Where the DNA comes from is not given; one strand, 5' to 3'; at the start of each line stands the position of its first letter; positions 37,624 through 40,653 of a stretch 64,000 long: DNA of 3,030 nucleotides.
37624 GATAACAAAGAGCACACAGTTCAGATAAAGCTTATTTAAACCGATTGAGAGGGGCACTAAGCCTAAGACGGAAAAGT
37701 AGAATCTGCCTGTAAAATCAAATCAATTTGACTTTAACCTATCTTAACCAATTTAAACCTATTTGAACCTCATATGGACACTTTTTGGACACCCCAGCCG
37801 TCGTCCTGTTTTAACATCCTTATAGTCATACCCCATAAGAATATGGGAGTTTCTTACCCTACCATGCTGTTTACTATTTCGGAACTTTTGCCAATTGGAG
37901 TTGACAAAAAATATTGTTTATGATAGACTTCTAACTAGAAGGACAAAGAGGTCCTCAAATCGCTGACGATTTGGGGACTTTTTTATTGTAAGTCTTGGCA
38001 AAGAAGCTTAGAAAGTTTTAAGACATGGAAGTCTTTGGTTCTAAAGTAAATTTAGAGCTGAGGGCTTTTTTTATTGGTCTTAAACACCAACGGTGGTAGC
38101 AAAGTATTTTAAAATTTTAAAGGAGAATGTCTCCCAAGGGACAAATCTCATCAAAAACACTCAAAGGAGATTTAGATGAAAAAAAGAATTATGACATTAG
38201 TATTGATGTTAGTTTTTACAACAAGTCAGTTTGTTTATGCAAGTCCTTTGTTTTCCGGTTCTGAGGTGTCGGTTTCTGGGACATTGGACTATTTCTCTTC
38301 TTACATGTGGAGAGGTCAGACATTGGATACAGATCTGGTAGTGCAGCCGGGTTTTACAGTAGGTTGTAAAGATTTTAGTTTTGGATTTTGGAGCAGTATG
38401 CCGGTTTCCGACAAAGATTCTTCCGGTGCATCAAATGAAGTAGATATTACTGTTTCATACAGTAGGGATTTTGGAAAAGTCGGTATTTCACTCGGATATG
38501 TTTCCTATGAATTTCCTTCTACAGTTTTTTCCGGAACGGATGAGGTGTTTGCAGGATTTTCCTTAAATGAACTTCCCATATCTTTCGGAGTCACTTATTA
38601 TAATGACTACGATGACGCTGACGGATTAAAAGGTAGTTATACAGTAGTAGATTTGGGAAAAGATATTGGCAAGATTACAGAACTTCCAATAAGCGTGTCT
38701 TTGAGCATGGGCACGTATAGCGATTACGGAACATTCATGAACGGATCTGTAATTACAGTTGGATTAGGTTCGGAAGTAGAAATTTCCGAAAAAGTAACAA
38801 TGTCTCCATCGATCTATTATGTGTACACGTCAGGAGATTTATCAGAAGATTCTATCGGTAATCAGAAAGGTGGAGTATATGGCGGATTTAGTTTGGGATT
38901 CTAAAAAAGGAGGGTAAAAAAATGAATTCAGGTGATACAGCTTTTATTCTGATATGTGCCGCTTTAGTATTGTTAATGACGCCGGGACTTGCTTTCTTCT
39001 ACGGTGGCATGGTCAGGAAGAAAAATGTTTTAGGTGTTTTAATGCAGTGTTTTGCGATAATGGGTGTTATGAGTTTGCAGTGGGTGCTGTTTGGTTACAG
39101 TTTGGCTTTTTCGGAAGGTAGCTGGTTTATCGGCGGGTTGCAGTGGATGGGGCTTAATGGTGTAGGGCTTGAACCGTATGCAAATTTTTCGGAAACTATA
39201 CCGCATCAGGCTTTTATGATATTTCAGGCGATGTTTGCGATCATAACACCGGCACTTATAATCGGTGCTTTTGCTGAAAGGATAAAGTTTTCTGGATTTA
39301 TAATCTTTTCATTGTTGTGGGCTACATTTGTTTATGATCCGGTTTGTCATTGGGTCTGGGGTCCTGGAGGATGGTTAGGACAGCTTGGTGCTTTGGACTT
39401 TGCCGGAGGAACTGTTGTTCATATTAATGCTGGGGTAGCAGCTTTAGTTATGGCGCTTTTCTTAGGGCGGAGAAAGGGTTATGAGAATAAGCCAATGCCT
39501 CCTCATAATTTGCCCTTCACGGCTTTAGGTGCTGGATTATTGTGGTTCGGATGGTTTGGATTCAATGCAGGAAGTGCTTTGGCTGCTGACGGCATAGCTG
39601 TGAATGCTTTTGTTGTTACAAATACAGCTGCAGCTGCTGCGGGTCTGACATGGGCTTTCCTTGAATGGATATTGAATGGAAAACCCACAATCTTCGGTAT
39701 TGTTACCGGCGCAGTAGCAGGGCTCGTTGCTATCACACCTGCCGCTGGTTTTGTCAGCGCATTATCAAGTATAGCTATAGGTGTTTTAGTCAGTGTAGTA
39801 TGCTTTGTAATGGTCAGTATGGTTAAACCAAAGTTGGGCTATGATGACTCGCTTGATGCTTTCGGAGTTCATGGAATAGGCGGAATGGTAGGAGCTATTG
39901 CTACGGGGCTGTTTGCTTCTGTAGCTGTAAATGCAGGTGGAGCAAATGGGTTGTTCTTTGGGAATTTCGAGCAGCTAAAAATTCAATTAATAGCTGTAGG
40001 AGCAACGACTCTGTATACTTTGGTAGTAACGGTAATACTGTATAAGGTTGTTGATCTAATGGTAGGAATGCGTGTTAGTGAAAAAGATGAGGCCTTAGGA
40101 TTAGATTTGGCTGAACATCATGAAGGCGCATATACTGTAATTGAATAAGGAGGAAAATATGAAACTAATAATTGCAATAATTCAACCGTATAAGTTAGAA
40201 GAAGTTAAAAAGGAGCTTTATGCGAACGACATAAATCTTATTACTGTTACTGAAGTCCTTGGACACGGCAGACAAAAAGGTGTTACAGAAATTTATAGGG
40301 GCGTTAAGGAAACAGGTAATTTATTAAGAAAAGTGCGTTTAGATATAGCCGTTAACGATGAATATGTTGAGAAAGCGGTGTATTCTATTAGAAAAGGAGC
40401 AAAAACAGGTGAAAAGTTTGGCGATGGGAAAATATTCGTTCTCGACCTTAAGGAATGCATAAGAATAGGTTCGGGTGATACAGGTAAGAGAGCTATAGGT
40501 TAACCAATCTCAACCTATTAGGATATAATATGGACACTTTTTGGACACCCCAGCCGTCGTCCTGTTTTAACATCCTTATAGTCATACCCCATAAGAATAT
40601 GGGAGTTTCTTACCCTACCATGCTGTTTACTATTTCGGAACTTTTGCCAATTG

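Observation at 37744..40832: Near-identical ~330-bp intergenic module duplicated in front of two nitrogen-assimilation operons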

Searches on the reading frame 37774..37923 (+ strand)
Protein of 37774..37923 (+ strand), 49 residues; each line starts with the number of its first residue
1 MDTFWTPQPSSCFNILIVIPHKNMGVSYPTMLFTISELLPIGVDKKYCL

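Call 11: search_protein_families(library=pfam, proteins=[window:37774-37920:+])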
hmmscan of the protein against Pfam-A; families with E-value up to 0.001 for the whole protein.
seq(49 aa): 0 families

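Call 13: find_related_loci(query=window:37774-37920:+, collection=genome_contigs, flank=10000)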
Query seq(49 aa) (49 aa) in genome_contigs; peptide patterns used: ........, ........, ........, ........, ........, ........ (x = any residue, [..] = any of these).
291 stretches matched a pattern, but none encodes a relative of the query by tblastn (E <= 1e-3).

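Call 24: find_encoding_contigs(protein=window:37774-37923:+, flank=10000, max_places=10)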
Protein window:37774-37923:+ (49 aa): no gene with exactly this product is on record in the collection.

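Call 26: find_related_loci(query=window:37774-37920:+, collection=metagenome_contigs, flank=10000)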
Query seq(49 aa) (49 aa) in metagenome_contigs; peptide patterns used: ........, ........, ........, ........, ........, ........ (x = any residue, [..] = any of these).
429 stretches matched a pattern, but none encodes a relative of the query by tblastn (E <= 1e-3).

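Call 52: search_protein_representatives(protein=window:37774-37920:+)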
Query: 49 residues. Proteins with E-value up to 0.001 (for the whole library): 4; up to 1e-10: 0; up to 1e-30: 0. The best 4 are listed.
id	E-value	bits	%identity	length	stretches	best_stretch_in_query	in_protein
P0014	4.8e-05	39.0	22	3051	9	10-41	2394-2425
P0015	2.6e-04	36.7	33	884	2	12-39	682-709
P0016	6.7e-04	35.4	37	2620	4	8-38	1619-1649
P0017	7.8e-04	35.2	38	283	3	12-44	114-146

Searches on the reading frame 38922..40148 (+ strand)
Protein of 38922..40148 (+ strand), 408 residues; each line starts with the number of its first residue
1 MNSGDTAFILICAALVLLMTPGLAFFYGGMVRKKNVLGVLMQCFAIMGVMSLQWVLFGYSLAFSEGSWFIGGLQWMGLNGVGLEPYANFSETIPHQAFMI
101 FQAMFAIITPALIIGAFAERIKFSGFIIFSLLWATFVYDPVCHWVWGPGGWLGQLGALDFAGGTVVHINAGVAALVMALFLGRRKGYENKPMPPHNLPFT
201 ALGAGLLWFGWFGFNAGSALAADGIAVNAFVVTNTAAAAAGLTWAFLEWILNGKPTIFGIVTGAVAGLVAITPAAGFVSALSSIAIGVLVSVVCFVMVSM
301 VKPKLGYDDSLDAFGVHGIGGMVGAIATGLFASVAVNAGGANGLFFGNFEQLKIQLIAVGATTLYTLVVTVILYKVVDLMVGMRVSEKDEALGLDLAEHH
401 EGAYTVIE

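Call 11: search_protein_families(library=pfam, proteins=[window:38922-40148:+])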
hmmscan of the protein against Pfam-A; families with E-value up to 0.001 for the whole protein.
window:38922-40148:+ (408 aa): 1 family
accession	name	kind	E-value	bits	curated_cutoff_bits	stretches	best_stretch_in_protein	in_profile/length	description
PF00909.26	Ammonium_transp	-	1.6e-130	435.8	23.2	1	7-404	1-399/399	Ammonium Transporter Family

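Call 15: find_related_loci(query=window:38922-40148:+, collection=genome_contigs, flank=10000)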
Query window:38922-40148:+ (408 aa) in genome_contigs; peptide patterns used: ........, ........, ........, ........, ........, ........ (x = any residue, [..] = any of these).
600 stretches matched a pattern (row limit reached: there are more); 596 encode a relative of the query (tblastn E <= 1e-3); the best 80 are kept; 80 distinct loci.
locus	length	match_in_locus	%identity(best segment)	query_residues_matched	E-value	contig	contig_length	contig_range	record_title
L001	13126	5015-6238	71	1-408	0e+0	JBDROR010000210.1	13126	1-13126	MAG: bacterium isolate MEGAHIT-group-1.965 k141_8675301, whole genome shotgun sequence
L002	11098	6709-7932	69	1-408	0e+0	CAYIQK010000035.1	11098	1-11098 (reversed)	MAG TPA_asm: uncultured Planctomycetales bacterium isolate ERP119705_co25_244 genome assembly, contig: NODE_5079_length_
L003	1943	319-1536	70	2-408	0e+0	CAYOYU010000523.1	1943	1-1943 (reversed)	MAG TPA_asm: uncultured Syntrophorhabdaceae bacterium isolate binchicken_co232_11 genome assembly, contig: NODE_104359_l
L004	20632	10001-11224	70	1-408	0e+0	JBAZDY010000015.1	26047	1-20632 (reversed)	MAG: Candidatus Omnitrophota bacterium isolate SO_2017_LW3_111 NODE_4723_length_26047_cov_4.487616_LW162_2017, whole gen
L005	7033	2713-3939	67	1-408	2e-176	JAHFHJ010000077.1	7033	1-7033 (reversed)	MAG: Candidatus Omnitrophota bacterium isolate nzgw336 NODE_31921_length_7034_cov_10.964849, whole genome shotgun sequen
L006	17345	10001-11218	65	1-405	2e-170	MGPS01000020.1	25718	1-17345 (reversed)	MAG: Deltaproteobacteria bacterium GWC2_42_11 gwc2_scaffold_1817, whole genome shotgun sequence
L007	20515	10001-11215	62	1-405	2e-165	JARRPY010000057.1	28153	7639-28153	MAG: Deltaproteobacteria bacterium isolate Spart_188_MAG scaffold_3048, whole genome shotgun sequence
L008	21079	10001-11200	62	1-408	2e-164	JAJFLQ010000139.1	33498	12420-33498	MAG: Verrucomicrobia bacterium isolate OFTM300 OFTM300_138, whole genome shotgun sequence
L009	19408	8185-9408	62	1-406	2e-162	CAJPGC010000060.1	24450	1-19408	uncultured bacterium isolate BACT1 genome assembly, contig: CONTIG_60, whole genome shotgun sequence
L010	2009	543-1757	63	1-404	2e-174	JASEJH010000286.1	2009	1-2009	MAG: Thermoanaerobacteraceae bacterium isolate Yes71-27 NODE_286_length_2009_cov_3.785056, whole genome shotgun sequence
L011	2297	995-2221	63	1-408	2e-171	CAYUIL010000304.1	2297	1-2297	MAG TPA_asm: uncultured Pirellulales bacterium isolate binchicken_co34_208 genome assembly, contig: NODE_88233_length_22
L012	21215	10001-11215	62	1-404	3e-159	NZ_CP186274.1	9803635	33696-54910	Singulisphaera sp. PoT chromosome, complete genome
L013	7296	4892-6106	63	1-404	6e-158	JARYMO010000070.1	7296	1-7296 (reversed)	MAG: Syntrophomonadaceae bacterium isolate A05DMB-I-34 NODE_3478_length_7296_cov_4.083828, whole genome shotgun sequence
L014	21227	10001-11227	59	1-408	2e-157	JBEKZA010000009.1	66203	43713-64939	MAG: Sedimentisphaerales bacterium isolate SPRUCE 688 SPRUCE_688_9, whole genome shotgun sequence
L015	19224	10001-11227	61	1-408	5e-157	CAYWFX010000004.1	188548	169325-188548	MAG TPA_asm: uncultured Syntrophomonas sp. isolate SRP302447_co4_189 genome assembly, contig: NODE_249_length_188548_cov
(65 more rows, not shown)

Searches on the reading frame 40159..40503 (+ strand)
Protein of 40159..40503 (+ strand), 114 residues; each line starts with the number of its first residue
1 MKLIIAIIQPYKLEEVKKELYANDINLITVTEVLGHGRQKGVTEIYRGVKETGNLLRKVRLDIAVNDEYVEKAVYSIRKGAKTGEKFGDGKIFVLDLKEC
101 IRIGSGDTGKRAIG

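Call 11: search_protein_families(library=pfam, proteins=[window:40159-40503:+])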
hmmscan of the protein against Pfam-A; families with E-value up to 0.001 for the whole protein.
window:40159-40503:+ (114 aa): 1 family
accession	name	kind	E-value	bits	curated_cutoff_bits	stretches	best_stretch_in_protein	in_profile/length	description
PF00543.27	P-II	-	4.7e-23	81.9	25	1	1-103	1-98/102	Nitrogen regulatory protein P-II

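Call 23: find_encoding_contigs(protein=window:40159-40503:+, flank=10000, max_places=10)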
Protein window:40159-40503:+ (114 aa): no gene with exactly this product is on record in the collection.
